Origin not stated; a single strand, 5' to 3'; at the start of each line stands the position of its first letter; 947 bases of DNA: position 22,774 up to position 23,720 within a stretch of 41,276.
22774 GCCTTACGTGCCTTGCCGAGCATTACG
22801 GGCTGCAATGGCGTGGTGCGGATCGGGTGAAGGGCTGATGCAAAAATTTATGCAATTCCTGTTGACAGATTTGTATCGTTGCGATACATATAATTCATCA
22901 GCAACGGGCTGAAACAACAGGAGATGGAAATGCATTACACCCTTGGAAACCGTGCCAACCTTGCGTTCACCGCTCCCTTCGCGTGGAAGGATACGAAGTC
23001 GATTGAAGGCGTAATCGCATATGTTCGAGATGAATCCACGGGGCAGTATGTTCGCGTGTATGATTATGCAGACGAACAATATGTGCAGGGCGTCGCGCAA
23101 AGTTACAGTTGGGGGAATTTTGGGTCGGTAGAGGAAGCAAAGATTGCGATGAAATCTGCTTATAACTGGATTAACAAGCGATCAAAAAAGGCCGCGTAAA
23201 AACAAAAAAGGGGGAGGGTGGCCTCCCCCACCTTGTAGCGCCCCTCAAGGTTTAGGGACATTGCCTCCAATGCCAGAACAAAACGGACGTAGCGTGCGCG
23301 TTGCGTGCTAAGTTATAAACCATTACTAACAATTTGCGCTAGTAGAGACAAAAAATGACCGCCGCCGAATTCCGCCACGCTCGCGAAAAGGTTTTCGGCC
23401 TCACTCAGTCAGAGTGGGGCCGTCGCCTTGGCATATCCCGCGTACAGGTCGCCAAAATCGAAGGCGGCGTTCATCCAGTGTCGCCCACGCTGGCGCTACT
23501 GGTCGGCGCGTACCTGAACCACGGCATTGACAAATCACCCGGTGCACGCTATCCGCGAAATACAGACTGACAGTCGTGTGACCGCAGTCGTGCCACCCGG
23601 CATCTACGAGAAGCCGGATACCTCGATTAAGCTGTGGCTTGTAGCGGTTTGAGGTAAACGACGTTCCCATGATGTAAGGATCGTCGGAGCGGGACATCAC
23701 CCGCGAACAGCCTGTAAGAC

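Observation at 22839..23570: Accessory island with acr-aca-like architecture: operator-bearing promoter, small A/T-rich gene, small HTH gene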

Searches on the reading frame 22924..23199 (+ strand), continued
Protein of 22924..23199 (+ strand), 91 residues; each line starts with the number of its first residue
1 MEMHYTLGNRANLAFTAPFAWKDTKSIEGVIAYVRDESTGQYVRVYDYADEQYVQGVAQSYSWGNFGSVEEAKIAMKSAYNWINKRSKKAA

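Call 120: search_dna_similar(query=L029:6419-6622:+, collection=phages, mode=protein, max_evalue=0.0001, max_rows=40)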
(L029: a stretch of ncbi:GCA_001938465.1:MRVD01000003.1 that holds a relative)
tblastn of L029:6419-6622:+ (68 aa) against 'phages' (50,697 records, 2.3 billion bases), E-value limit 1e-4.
Records with a match: 12; places in all: 22; records where one place covers at least 80% of the query: 12.
Best place of each record, by identity: 60-80% 2; <60% 10.
By first word of the organism name: Ruegeria 10; Rhizobium 2.
By host as written in the record: Ruegeria pomeroyi DSS-3 10; - 2.
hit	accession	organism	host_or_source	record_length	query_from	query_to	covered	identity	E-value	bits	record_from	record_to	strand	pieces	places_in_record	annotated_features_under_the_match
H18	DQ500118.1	Rhizobium phage 16-3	-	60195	1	66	97%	69.7%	4e-25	100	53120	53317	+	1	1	16-3p099: p099 | 16-3p100: p100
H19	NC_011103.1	Rhizobium phage 16-3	-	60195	1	66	97%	69.7%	4e-25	100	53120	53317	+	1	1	16-3p099: transcriptional regulator | 16-3p100: endonuclease VII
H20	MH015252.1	Ruegeria phage vB_RpoS-V18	Ruegeria pomeroyi DSS-3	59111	1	66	97%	43.7%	2e-7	51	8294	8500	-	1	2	hypothetical protein | HTH-domain containing protein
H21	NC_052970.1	Ruegeria phage vB_RpoS-V18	Ruegeria pomeroyi DSS-3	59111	1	66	97%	43.7%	2e-7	51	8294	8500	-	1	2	transcriptional regulator (x2)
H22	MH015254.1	Ruegeria phage vB_RpoS-V11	Ruegeria pomeroyi DSS-3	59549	1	66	97%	43.7%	2e-7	51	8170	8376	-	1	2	hypothetical protein | HTH-domain containing protein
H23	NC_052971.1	Ruegeria phage vB_RpoS-V11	Ruegeria pomeroyi DSS-3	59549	1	66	97%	43.7%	2e-7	51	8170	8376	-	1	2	transcriptional regulator (x2)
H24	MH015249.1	Ruegeria phage vB_RpoS-V7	Ruegeria pomeroyi DSS-3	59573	1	66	97%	43.7%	2e-7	51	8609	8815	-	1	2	hypothetical protein | HTH-domain containing protein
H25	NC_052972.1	Ruegeria phage vB_RpoS-V7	Ruegeria pomeroyi DSS-3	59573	1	66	97%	43.7%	2e-7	51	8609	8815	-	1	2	transcriptional regulator (x2)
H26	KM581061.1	Ruegeria phage DSS3-P1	Ruegeria pomeroyi DSS-3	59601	1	66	97%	43.7%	2e-7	51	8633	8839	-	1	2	hypothetical protein | HTH-domain containing protein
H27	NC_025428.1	Ruegeria phage DSS3-P1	Ruegeria pomeroyi DSS-3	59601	1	66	97%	43.7%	2e-7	51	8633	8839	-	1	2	transcriptional regulator (x2)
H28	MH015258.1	Ruegeria phage vB_RpoS-V16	Ruegeria pomeroyi DSS-3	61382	1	66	97%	43.7%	3e-7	50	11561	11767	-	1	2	HTH-domain containing protein (x2)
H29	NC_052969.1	Ruegeria phage vB_RpoS-V16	Ruegeria pomeroyi DSS-3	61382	1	66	97%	43.7%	3e-7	50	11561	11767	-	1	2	transcriptional regulator (x2)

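Call 121: get_annotated_region(hit=H19, flank=3500)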
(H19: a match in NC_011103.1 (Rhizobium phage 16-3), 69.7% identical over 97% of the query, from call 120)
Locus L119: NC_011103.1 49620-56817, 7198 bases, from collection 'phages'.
description: Rhizobium phage 16-3, complete genome.
organism: Rhizobium phage 16-3 (NCBI taxid 10704)
taxonomy: Viruses; Duplodnaviria; Heunggongvirae; Uroviricota; Caudoviricetes
host: -; source: -; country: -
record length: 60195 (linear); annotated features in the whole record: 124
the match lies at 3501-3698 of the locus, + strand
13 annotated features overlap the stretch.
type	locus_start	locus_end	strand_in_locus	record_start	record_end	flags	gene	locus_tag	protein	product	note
CDS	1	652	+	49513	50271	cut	16-3p091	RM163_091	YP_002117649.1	exonuclease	-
CDS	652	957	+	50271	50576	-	16-3p092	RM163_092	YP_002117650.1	p092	-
CDS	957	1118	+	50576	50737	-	16-3p093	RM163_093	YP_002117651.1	p093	-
CDS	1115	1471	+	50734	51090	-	16-3p094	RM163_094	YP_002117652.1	p094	-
CDS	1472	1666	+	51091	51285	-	16-3p095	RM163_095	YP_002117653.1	p095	-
CDS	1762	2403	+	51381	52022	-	16-3p096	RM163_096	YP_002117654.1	DNA methyltransferase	putative DNA methyltransferase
CDS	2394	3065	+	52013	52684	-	16-3p097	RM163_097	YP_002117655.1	methyltransferase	similar to DNA modification methylase, COG0863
CDS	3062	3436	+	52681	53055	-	16-3p098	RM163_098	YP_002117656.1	p098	-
CDS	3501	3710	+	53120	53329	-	16-3p099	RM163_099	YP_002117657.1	transcriptional regulator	-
CDS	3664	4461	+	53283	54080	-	16-3p100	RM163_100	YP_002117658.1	endonuclease VII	-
CDS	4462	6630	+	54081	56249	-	16-3p101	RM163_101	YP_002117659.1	DNA polymerase/primase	similar to RecA-family ATPase-like protein from Nitrobacter hamburgensis X14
CDS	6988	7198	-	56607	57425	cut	16-3p102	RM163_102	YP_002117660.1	p102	-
CDS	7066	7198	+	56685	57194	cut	16-3p103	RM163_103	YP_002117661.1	VRR-NUC domain-containing protein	-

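Call 122: get_annotated_region(hit=H27, flank=2500)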
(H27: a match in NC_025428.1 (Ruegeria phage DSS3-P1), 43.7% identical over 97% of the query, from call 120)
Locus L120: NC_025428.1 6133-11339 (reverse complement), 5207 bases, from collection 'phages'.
description: Ruegeria phage DSS3-P1, complete genome.
organism: Ruegeria phage DSS3-P1 (NCBI taxid 1555208)
taxonomy: Viruses; Duplodnaviria; Heunggongvirae; Uroviricota; Caudoviricetes; Casjensviridae
host: Ruegeria pomeroyi DSS-3; source: surface water in the Chesapeake Bay; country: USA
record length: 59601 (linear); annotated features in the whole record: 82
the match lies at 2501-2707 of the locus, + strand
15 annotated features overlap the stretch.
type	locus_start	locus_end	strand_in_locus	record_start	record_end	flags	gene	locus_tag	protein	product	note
CDS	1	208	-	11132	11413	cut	-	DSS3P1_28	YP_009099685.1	hypothetical protein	-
CDS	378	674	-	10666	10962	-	-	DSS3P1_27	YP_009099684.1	hypothetical protein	-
CDS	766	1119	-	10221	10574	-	-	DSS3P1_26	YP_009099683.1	hypothetical protein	-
CDS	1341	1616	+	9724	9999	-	-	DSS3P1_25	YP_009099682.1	hypothetical protein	-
CDS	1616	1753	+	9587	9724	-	-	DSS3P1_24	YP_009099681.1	hypothetical protein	-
CDS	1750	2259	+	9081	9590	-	-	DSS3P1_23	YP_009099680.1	hypothetical protein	-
CDS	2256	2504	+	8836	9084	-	-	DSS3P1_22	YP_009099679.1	transcriptional regulator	-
CDS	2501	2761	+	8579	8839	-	-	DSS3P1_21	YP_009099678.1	transcriptional regulator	-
CDS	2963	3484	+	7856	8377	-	-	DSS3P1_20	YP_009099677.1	hypothetical protein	-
CDS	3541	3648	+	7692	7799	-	-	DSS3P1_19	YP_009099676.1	hypothetical protein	-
CDS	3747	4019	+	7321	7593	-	-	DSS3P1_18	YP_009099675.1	hypothetical protein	-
CDS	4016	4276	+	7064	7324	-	-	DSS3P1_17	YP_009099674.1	hypothetical protein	-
CDS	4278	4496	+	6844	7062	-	-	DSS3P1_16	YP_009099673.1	hypothetical protein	-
CDS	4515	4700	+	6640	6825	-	-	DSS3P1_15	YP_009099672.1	hypothetical protein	-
CDS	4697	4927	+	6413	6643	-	-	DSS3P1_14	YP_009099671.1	hypothetical protein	-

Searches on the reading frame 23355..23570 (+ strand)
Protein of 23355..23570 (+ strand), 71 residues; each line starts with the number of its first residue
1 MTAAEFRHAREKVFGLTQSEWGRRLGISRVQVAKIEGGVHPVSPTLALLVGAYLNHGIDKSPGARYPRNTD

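Call 6: search_protein_families(library=pfam, proteins=[window:23355-23570:+], max_evalue=0.1)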
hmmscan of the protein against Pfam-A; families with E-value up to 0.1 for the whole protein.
window:23355-23570:+ (71 aa): 3 families
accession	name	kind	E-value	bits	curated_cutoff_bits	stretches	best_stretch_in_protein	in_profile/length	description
PF13560.12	HTH_31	-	7.9e-07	29.7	27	1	3-46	3-46/64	Helix-turn-helix domain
PF01381.28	HTH_3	-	0.00023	21.6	23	1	14-54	8-48/55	Helix-turn-helix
PF04545.22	Sigma70_r4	-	0.04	13.9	24.1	1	15-36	20-41/50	Sigma-70, region 4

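Call 9: search_protein_families(library=phrogs, proteins=[window:23355-23570:+], max_evalue=0.01)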
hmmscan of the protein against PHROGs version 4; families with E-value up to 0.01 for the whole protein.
window:23355-23570:+ (71 aa): 2 families
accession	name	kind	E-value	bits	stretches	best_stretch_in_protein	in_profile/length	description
phrog_14076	-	transcription regulation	2.8e-08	35.2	1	1-55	13-69/86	transcriptional regulator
phrog_8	-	transcription regulation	0.0004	20.9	1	7-55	82-129/346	transcriptional regulator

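Call 11: find_homologous_proteins(query=window:23355-23570:+, max_evalue=0.001)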
Query window:23355-23570:+ (71 aa): 3 proteins with E <= 0.001 among 4 candidates.
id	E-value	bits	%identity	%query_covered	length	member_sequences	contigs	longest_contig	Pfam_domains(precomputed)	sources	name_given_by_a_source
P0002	3.8e-40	152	100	100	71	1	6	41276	PF13560.13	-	-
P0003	1.0e-13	69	63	87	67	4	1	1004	PF01381.29,PF13560.13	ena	-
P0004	1.9e-12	65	67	82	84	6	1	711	-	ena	-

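Call 14: search_dna_similar(query=window:23355-23567:+, collection=phages, mode=protein, max_evalue=0.01, max_rows=30)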
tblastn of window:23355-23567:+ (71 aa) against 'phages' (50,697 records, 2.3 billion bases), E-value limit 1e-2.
Records with a match: 2; places in all: 2; records where one place covers at least 80% of the query: 0.
Best place of each record, by identity: <60% 2.
By first word of the organism name: Campylobacter 1; Bacteriophage 1.
By host as written in the record: Campylobacter coli CAN 10 1; Helicobacter sp. 12S02232-10 genome 1.
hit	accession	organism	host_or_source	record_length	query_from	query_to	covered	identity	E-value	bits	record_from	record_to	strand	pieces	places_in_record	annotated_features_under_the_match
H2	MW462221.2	Campylobacter phage CAM-P21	Campylobacter coli CAN 10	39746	1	43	61%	46.5%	1e-4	43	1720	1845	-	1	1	transcriptional regulator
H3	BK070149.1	Bacteriophage sp.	Helicobacter sp. 12S02232-10 genome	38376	1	36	51%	47.2%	5e-3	39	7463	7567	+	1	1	hypothetical protein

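Call 15: find_encoding_contigs(protein=P0002, flank=10000, max_places=10)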
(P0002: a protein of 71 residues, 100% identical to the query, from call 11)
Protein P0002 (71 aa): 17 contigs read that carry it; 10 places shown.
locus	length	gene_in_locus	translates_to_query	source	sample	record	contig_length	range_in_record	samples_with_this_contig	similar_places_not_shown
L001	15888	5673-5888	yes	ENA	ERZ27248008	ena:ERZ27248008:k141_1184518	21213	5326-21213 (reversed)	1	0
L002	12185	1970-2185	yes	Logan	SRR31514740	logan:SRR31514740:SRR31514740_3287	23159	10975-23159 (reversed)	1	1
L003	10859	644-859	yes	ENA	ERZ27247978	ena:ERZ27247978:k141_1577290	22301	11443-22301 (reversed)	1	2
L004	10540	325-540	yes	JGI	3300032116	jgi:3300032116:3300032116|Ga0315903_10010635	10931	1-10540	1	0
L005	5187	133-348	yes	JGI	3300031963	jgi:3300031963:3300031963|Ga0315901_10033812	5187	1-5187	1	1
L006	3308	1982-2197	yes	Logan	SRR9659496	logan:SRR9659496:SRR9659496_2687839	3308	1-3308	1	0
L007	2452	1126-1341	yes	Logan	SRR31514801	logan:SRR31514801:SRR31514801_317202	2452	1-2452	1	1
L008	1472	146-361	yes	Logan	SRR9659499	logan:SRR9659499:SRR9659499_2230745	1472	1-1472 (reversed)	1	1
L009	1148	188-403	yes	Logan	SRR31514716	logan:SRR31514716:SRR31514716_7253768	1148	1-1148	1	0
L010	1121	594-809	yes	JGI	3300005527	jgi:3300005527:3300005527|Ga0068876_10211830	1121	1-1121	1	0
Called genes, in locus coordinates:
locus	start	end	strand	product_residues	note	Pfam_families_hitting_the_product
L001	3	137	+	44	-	?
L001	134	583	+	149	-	-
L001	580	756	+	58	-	-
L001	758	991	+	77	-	-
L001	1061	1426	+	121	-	-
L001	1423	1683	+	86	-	-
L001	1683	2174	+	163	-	PF08299:Bac_DnaA_C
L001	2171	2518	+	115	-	PF05866:RusA (weak)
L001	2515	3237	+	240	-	PF01170:UPF0020 (faint), PF01555:N6_N4_Mtase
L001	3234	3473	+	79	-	-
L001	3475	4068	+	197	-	-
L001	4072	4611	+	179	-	-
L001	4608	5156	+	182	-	-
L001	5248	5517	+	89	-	-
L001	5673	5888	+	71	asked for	PF13560:HTH_31 (weak)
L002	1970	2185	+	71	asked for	PF13560:HTH_31 (weak)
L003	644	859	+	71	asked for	PF13560:HTH_31 (weak)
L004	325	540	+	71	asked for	PF13560:HTH_31 (weak)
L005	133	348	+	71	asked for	PF13560:HTH_31 (weak)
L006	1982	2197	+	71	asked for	PF13560:HTH_31 (weak)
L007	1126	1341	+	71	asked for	PF13560:HTH_31 (weak)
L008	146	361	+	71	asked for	PF13560:HTH_31 (weak)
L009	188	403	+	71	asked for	PF13560:HTH_31 (weak)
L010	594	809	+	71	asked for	PF13560:HTH_31 (weak)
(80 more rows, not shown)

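Call 18: find_encoding_contigs(protein=P0003, flank=10000, max_places=6)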
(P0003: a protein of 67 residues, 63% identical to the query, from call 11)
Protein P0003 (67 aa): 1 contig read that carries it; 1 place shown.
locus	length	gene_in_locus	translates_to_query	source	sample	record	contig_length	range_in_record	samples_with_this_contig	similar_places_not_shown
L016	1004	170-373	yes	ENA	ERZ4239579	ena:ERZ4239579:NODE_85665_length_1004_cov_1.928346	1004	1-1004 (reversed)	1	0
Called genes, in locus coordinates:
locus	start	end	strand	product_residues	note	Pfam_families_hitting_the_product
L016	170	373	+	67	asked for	PF13560:HTH_31 (weak), PF01381:HTH_3 (weak)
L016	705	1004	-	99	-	?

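Call 19: find_encoding_contigs(protein=P0004, flank=10000, max_places=6)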
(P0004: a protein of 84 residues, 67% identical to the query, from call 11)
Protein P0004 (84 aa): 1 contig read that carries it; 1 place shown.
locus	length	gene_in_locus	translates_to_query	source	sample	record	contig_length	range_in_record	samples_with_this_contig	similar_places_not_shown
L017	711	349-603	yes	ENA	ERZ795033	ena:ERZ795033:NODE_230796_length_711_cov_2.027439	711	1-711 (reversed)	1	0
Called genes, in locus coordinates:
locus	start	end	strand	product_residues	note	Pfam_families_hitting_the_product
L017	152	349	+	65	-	-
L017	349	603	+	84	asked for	-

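Call 41: find_related_loci(query=A1, collection=viral_contigs, flank=5000)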
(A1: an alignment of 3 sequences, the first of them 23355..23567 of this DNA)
Query A1 (71 aa) in viral_contigs; peptide patterns used: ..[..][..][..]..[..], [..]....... (x = any residue, [..] = any of these).
183 stretches matched a pattern; 3 encode a relative of the query (tblastn E <= 1e-3); 3 distinct loci.
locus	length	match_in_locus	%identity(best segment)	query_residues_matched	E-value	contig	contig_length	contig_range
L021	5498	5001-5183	65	1-62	4e-20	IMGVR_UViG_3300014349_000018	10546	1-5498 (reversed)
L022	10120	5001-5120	45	2-41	2e-8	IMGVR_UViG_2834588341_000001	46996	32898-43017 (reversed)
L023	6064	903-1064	36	1-55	1e-5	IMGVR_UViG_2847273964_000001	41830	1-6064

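Call 50: search_solved_structures(query=A1, max_evalue=1)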
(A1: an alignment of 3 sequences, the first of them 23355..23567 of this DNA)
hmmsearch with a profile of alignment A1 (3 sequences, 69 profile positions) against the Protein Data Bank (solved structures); distinct sequences matched with E-value up to 1: 24.
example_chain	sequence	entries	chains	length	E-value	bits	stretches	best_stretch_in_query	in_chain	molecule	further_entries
8tac_A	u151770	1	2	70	8.4e-06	29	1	5-39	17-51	DBP48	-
2p5t_A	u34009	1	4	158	0.0014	21.9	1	5-45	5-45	Putative transcriptional regulator PezA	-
4l5i_A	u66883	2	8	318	0.0037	20.5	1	14-37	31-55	Transcriptional regulator LsrR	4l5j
4go1_A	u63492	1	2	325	0.004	20.4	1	14-37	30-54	Transcriptional regulator LsrR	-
4ghj_A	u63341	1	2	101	0.015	18.6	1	6-50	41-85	Probable transcriptional regulator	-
1utx_A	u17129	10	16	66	0.06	16.7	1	15-58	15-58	CYLR2 | cytolysin regulator 2 | PUTATIVE TRANSCRIPTION REGULATOR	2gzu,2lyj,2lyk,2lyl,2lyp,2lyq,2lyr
4yba_A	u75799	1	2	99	0.063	16.6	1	1-58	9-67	Regulatory protein C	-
2xiu_A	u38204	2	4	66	0.069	16.5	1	15-57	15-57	CYLR2 | CYLR2 SYNONYM CYTOLYSIN REPRESSOR 2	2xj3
1sq8_A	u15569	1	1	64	0.076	16.3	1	6-40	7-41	dh434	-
8ezt_A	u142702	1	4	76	0.078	16.3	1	10-42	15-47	HipB(Lp)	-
7nhn_r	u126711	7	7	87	0.097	16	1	41-67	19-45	30S ribosomal protein S17 | Small ribosomal subunit protein uS17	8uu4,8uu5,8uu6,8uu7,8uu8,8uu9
8dtq_A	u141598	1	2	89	0.11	15.9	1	3-49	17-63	Helix-turn-helix domain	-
3eus_A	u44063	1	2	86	0.12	15.7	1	5-36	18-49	DNA-binding protein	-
1y7y_A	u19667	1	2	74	0.33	14.3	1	5-43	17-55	C.AhdI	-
1zug_A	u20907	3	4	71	0.5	13.7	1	7-39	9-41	PHAGE 434 CRO PROTEIN | REGULATORY PROTEIN CRO | PROTEIN (434 CRO)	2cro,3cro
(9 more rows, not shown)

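Call 55: find_related_loci(query=A1, collection=metagenome_contigs, flank=4000)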
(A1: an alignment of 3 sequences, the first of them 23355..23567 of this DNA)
Query A1 (71 aa) in metagenome_contigs; peptide patterns used: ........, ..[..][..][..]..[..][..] (x = any residue, [..] = any of these).
189 stretches matched a pattern; 5 encode a relative of the query (tblastn E <= 1e-3); 5 distinct loci.
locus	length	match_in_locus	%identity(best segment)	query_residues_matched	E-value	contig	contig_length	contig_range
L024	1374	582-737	34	1-53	2e-6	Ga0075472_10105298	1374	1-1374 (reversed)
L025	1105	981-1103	50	1-42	3e-6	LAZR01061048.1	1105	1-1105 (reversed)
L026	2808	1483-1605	50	1-42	5e-6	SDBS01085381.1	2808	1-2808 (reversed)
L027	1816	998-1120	48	1-42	7e-6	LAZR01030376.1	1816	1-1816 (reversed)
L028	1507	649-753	44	1-36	7e-6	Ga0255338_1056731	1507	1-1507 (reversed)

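Call 71: search_protein_families(library=ncbifam, proteins=[window:23355-23570:+, L021:4804-5001:+, L023:721-906:+], max_evalue=0.1)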
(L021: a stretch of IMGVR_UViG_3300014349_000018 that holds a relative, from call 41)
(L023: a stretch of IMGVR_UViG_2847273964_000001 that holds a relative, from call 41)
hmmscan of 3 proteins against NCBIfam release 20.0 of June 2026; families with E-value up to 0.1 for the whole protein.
window:23355-23570:+ (71 aa): 8 families
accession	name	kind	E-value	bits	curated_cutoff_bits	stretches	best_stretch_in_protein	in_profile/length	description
TIGR03070.1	couple_hipB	subfamily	0.00058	19.8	71.65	1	7-39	8-39/58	type II toxin-antitoxin system Y4mF family antitoxin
TIGR03830.1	CxxCG_CxxCG_HTH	subfamily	0.0025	17.6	61.8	1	2-50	66-113/127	type II TA system antitoxin MqsA family protein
TIGR02607.1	antidote_HigA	equivalog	0.013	15.4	47.7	1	14-55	19-60/81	HigA family addiction module antitoxin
NF004052.0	PRK05572.1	subfamily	0.035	13.6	311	1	17-37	220-240/252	SigF/SigG family RNA polymerase sporulation sigma factor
TIGR02885.1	spore_sigF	equivalog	0.059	13.2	321.45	1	17-37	201-221/231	RNA polymerase sporulation sigma factor SigF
NF041951.1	phage_RstR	subfamily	0.063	13.6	80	1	5-46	6-44/108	RstR family transcriptional repressor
TIGR02980.1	SigBFG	subfamily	0.068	12.9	234.35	1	16-36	195-215/227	SigB/SigF/SigG family RNA polymerase sigma factor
NF041575.1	antitoxPezA_Strep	equivalog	0.08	12.9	290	1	11-48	10-47/158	type II toxin-antitoxin system antitoxin PezA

L021:4804-5001:+ (65 aa): 0 families

L023:721-906:+ (61 aa): 0 families

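Call 72: search_protein_families(library=padloc, proteins=[window:23355-23570:+, L021:4804-5001:+, L023:721-906:+], max_evalue=0.1)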
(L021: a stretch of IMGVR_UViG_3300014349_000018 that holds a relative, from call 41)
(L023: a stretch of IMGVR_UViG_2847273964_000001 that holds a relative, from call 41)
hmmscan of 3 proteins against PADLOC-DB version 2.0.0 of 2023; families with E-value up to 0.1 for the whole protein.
window:23355-23570:+ (71 aa): 1 family
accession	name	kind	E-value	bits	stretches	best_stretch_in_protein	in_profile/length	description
PDLC02926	HTH_VI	-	0.0075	14.5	1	14-45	13-44/92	-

L021:4804-5001:+ (65 aa): 0 families

L023:721-906:+ (61 aa): 0 families

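Call 95: search_protein_families(library=pfam, proteins=[L021:4804-5001:+, L023:721-906:+], max_evalue=0.05)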
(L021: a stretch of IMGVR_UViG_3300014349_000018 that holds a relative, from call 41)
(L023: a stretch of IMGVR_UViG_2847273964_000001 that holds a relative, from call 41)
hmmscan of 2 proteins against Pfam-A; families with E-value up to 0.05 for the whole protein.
L021:4804-5001:+ (65 aa): 0 families

L023:721-906:+ (61 aa): 0 families

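Call 111: predict_structure(alignment_id=A1)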
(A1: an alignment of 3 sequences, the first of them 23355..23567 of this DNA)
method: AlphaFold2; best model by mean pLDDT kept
length: 71 residues; sequences in the alignment: 3
mean_pLDDT: 83.7   pTM: 0.66
mean pLDDT of the five models: 83.7, 83.1, 82.4, 78.4, 75.9
residues with pLDDT >= 90: 45; 70-90: 13; 50-70: 5; < 50: 8
segments of 3 or more residues with pLDDT < 50: 63-66, 68-71
pLDDT, mean of each block of 10 residues (from residue 1): 91 92 93 93 91 82 48 44
secondary structure, 60 per line:
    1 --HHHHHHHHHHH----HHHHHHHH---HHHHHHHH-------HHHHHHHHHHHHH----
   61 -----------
elements in order: H3-13 H18-25 H29-36 H44-56

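Call 114: fold_search(model_id=the predicted structure, library=pdb)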
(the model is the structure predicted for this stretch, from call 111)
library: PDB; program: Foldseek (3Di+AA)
matches with E <= 10: 526; with E <= 0.001: 0
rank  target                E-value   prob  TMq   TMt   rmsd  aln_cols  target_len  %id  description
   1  1adr_MODEL_1_A        1.4e-02  1.00  0.61  0.58   4.1        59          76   22  DETERMINATION OF THE NUCLEAR MAGNETIC RESONANCE STRUCTURE OF THE DNA-BINDING DOMAIN OF THE P22 C2 REPRESSOR (1 (released 1994-01-31)
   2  5jaa_A                1.7e-02  1.00  0.72  0.51   1.1        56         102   18  Crystal structure of the HigBA2 toxin-antitoxin complex (released 2017-04-05)
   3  5j9i_B                2.0e-02  1.00  0.71  0.74   1.2        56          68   20  Crystal structure of the HigA2 antitoxin C-terminal domain (released 2017-04-05)
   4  5j9i_E                2.6e-02  1.00  0.72  0.77   1.1        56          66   20  Crystal structure of the HigA2 antitoxin C-terminal domain (released 2017-04-05)
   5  5j9i_A                2.8e-02  1.00  0.71  0.75   1.2        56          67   20  Crystal structure of the HigA2 antitoxin C-terminal domain (released 2017-04-05)
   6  5j9i_G                2.9e-02  1.00  0.72  0.78   1.1        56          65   20  Crystal structure of the HigA2 antitoxin C-terminal domain (released 2017-04-05)
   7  2ef8_B                2.9e-02  1.00  0.58  0.51   4.0        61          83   24  Crystal structure of C.EcoT38IS (released 2008-02-26)
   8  8ezt_B                3.3e-02  1.00  0.58  0.58   2.1        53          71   30  Crystal structure of HipB(Lp) from Legionella pneumophila (released 2023-09-27)
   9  5jaa_B                4.5e-02  1.00  0.71  0.51   1.2        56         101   20  Crystal structure of the HigBA2 toxin-antitoxin complex (released 2017-04-05)
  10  5j9i_C                4.5e-02  1.00  0.71  0.73   1.2        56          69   20  Crystal structure of the HigA2 antitoxin C-terminal domain (released 2017-04-05)
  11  8tac_B                4.5e-02  1.00  0.64  0.68   1.6        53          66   34  Designed DNA binding protein (released 2024-08-28)
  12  8tac_A                4.5e-02  1.00  0.63  0.66   1.7        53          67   34  Designed DNA binding protein (released 2024-08-28)
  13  1sq8_MODEL_1_A        4.8e-02  1.00  0.59  0.64   5.0        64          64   25  a variant 434 repressor DNA binding domain devoid of hydroxyl groups, NMR, 20 STRUCTURES (released 2004-07-20)
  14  3vk0_B                4.8e-02  1.00  0.57  0.47   4.0        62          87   24  Crystal Structure of hypothetical transcription factor NHTF from Neisseria (released 2012-03-14)
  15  7ezy_A                5.1e-02  1.00  0.70  0.41   1.2        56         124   28  anti-CRISPR-associated Aca2 (released 2022-01-12)
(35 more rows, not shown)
